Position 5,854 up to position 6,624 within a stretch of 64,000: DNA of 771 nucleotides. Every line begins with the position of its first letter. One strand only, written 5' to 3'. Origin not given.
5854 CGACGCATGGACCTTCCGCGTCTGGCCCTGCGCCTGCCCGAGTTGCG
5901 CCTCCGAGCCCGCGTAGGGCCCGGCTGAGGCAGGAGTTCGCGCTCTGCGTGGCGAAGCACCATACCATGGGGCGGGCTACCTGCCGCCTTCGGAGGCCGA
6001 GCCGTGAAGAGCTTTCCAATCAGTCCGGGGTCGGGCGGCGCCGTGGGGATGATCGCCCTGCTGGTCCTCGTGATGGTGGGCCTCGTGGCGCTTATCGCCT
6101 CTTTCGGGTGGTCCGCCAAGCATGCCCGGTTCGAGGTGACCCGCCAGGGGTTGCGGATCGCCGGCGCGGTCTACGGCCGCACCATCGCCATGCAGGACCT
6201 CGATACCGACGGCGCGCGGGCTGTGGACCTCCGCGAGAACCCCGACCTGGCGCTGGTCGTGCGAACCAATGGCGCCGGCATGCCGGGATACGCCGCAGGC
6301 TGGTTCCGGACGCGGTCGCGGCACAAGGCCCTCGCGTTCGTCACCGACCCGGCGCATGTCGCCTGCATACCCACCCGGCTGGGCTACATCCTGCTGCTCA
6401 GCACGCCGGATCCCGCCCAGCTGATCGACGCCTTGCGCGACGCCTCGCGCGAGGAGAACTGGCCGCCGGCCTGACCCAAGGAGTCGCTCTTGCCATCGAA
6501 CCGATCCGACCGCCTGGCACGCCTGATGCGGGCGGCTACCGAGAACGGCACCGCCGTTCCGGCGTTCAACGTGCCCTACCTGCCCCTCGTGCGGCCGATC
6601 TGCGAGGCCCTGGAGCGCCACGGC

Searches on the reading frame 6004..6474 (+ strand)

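Call 87: search_protein_families(library=pfam, proteins=[window:6004-6474:+], max_evalue=0.00001)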
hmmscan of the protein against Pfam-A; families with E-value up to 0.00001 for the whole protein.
window:6004-6474:+ (156 aa): 1 family
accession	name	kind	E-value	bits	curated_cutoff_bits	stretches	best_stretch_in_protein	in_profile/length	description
PF10882.14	bPH_5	-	7.4e-07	29.6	22.5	1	42-146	2-98/100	Bacterial PH domain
